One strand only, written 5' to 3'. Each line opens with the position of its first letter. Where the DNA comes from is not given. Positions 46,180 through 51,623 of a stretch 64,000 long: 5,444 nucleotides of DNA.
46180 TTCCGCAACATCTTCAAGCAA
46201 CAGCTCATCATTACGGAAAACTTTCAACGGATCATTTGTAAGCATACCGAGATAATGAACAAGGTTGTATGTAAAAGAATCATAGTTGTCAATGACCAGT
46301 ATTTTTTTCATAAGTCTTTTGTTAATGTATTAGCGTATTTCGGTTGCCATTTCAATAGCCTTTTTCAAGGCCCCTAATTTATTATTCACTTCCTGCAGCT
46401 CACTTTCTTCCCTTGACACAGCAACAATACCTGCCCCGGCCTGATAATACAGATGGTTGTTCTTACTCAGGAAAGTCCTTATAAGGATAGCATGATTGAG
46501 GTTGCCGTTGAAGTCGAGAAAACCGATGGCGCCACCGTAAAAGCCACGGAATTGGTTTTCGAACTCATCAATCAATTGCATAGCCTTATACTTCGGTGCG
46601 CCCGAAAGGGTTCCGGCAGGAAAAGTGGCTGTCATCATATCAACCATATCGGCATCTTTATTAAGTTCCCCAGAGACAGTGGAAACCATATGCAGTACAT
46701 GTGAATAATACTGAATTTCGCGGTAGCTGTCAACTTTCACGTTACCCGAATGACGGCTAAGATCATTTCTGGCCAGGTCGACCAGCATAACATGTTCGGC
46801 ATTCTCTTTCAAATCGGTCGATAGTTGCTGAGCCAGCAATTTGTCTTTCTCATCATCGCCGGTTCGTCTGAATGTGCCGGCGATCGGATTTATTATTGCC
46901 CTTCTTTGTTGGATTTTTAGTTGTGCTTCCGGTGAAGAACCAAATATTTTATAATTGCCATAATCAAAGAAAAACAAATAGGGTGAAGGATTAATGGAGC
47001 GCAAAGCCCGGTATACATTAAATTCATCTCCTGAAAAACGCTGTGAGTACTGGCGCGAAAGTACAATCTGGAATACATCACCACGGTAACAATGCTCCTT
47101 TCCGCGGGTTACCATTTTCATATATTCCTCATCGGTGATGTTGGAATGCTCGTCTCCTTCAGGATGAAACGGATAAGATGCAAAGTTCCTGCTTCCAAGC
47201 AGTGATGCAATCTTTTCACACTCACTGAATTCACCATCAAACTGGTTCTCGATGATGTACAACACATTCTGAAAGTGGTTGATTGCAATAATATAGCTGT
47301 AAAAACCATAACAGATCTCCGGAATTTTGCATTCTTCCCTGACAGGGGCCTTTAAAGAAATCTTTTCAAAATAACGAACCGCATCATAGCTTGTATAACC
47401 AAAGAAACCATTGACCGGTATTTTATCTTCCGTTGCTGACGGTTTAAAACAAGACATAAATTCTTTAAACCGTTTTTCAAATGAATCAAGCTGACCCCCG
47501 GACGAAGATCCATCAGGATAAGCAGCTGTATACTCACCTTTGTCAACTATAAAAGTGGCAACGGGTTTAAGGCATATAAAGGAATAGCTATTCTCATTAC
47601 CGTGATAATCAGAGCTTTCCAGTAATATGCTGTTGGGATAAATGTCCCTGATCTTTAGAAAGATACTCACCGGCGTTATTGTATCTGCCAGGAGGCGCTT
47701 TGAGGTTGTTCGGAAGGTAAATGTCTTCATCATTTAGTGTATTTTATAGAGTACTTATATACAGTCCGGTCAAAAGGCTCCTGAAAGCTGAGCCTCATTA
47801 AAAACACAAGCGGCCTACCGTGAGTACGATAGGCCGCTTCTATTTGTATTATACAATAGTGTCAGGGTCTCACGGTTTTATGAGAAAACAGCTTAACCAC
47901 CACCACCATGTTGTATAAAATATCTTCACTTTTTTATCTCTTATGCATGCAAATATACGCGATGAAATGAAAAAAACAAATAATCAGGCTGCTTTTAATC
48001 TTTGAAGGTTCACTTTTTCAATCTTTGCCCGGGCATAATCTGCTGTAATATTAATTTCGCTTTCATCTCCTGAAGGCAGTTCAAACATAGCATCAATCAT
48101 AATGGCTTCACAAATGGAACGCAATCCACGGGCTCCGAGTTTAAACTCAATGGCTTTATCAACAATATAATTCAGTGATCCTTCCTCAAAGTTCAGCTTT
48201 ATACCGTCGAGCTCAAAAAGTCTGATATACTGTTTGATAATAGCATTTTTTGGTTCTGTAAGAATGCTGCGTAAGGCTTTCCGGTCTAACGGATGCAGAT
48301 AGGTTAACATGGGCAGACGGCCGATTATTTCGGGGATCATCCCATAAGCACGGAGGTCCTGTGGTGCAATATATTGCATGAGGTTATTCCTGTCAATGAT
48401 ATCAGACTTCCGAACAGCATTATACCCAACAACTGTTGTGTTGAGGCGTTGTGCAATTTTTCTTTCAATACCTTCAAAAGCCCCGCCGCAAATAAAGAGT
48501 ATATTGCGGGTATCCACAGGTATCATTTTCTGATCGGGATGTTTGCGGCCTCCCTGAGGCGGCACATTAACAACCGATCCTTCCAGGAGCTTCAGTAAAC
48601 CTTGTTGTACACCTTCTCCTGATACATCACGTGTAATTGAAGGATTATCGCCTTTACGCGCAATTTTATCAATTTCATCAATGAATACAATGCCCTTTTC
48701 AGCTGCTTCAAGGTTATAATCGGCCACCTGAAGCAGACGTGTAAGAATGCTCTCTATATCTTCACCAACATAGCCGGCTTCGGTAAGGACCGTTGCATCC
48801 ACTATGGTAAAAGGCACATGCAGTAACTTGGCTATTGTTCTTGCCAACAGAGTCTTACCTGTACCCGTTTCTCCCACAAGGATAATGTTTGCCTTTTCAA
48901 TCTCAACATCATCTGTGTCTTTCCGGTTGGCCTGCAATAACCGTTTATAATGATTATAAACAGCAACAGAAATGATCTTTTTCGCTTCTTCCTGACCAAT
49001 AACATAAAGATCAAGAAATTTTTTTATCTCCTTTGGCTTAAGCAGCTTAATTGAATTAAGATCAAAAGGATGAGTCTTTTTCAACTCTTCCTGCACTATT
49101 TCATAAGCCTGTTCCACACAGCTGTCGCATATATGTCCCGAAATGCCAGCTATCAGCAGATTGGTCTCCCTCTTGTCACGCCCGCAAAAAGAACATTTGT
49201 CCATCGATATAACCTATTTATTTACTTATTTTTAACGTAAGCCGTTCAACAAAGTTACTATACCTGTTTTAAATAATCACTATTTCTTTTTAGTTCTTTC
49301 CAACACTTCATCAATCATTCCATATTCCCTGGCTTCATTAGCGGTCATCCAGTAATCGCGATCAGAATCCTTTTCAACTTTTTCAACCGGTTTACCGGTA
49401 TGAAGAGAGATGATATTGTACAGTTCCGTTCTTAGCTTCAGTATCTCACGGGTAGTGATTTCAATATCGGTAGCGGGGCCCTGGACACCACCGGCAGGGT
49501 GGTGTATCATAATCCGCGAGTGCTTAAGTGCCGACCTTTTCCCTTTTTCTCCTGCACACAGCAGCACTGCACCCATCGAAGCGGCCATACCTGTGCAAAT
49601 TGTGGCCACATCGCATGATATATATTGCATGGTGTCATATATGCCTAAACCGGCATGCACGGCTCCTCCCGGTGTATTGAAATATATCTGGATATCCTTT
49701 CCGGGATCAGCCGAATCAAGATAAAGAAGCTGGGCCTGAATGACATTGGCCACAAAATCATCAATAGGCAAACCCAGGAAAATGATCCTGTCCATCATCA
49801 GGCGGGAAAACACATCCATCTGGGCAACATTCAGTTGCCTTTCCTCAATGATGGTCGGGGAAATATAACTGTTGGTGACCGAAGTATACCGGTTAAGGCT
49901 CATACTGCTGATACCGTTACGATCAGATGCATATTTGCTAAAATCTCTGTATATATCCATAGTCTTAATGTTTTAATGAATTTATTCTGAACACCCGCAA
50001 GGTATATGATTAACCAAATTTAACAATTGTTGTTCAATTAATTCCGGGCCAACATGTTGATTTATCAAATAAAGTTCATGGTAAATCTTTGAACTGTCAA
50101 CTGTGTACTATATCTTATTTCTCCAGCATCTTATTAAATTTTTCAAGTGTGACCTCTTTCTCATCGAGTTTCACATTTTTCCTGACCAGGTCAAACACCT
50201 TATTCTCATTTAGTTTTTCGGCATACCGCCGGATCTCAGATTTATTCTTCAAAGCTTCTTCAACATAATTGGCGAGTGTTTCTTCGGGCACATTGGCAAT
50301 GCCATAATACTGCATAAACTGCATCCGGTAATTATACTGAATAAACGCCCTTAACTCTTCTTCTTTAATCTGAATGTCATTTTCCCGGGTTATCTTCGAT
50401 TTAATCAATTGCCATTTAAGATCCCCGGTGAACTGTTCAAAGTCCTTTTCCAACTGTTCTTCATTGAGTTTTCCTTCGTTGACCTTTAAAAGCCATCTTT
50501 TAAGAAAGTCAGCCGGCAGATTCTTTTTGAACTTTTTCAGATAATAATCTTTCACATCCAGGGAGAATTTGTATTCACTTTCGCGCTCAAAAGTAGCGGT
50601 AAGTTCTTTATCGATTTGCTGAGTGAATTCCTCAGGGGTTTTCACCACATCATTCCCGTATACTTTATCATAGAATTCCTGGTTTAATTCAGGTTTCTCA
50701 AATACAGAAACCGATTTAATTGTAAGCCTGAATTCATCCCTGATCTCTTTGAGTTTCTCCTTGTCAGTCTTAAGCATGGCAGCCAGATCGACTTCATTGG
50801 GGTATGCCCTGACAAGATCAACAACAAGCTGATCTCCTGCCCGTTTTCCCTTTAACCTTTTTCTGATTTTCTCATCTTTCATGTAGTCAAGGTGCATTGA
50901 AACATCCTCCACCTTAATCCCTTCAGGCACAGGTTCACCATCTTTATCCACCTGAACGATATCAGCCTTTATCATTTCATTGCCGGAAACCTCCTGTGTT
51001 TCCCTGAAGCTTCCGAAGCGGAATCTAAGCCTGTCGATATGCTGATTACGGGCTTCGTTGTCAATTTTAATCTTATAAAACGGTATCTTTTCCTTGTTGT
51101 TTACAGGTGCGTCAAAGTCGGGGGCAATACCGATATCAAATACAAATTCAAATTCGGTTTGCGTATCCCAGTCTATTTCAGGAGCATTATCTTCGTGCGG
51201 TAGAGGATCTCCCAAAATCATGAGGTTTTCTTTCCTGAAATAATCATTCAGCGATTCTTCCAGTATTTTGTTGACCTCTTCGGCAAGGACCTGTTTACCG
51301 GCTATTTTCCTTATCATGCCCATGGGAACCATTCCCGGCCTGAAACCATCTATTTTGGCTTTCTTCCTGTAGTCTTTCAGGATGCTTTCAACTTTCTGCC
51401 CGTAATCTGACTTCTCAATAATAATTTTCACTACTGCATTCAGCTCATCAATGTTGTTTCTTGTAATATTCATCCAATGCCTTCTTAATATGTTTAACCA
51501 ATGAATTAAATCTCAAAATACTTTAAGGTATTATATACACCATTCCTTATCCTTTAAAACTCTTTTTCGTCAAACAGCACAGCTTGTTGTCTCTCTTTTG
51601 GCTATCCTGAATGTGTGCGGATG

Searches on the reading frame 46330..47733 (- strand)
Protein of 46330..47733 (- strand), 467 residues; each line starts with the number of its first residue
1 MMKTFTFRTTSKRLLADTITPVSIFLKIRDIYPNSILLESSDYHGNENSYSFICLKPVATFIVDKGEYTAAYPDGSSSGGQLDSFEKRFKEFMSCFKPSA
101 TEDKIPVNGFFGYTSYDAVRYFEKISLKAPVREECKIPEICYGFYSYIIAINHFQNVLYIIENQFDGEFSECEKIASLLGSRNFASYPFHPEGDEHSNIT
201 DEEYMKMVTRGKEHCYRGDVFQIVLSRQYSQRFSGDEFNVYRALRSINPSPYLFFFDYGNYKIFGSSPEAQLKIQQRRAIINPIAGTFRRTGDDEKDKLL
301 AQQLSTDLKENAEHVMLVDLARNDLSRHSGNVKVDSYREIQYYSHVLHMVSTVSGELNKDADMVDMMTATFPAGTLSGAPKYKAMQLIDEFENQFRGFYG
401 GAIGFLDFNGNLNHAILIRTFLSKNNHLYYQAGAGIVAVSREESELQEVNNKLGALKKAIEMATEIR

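Call 58: search_protein_families(library=pfam, proteins=[window:46330-47733:-], max_evalue=0.0001)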
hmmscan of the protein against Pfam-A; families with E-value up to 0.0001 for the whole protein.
window:46330-47733:- (467 aa): 2 families
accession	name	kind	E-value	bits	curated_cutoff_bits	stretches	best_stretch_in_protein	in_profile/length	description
PF00425.24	Chorismate_bind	-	3.9e-81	272.8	27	1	201-452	2-257/257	chorismate binding enzyme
PF04715.19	Anth_synt_I_N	-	6.8e-30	104.6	23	1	17-160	1-140/140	Anthranilate synthase component I, N terminal region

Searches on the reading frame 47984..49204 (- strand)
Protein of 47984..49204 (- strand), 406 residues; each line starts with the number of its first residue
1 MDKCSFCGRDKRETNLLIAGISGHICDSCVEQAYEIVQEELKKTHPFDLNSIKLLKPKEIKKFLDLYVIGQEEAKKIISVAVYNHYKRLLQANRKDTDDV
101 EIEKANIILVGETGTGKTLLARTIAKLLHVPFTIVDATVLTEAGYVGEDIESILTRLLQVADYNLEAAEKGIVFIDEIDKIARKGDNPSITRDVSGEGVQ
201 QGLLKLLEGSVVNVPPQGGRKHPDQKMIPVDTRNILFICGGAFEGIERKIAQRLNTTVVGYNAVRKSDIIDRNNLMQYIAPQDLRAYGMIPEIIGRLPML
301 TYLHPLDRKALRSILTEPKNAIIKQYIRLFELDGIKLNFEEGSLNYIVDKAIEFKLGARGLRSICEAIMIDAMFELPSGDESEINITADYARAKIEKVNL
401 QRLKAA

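Call 58: search_protein_families(library=pfam, proteins=[window:47984-49204:-], max_evalue=0.0001)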
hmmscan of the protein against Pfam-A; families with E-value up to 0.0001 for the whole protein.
window:47984-49204:- (406 aa): 9 families
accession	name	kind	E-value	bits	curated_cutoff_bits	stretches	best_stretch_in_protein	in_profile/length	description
PF07724.20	AAA_2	-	1.4e-30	107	27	1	104-298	3-164/166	AAA domain (Cdc48 subfamily)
PF06689.19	zf-C4_ClpX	-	6e-16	58.5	27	1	3-39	2-39/39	ClpX C4-type zinc finger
PF00004.35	AAA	-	1.2e-15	58.5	21.2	1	107-213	1-98/131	ATPase family associated with various cellular activities (AAA)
PF10431.15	ClpB_D2-small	-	2.1e-08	34.5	21.9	1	306-381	1-72/81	C-terminal, D2-small domain, of ClpB protein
PF07728.20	AAA_5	-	9.2e-08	32.6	22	1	106-183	1-80/139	AAA domain (dynein-related subfamily)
PF00493.29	MCM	-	2.8e-07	30.3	23.3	1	67-184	25-136/224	MCM P-loop domain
PF00158.32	Sigma54_activat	-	1.6e-06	28.3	20.2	0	90-126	8-44/168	Sigma-54 interaction domain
PF13401.12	AAA_22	-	6.3e-06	27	27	1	104-180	5-95/130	AAA domain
PF05496.18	RuvB_N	-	4.5e-05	23.7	27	0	69-184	10-99/159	Holliday junction DNA helicase RuvB P-loop domain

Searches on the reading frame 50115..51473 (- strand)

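Call 58: search_protein_families(library=pfam, proteins=[window:50115-51473:-], max_evalue=0.0001)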
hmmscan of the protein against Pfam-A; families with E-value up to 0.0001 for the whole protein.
window:50115-51473:- (452 aa): 1 family
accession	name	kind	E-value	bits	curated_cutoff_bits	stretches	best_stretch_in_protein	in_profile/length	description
PF05697.18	Trigger_N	-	2e-28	100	22.2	1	1-149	1-144/144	Bacterial trigger factor protein (TF)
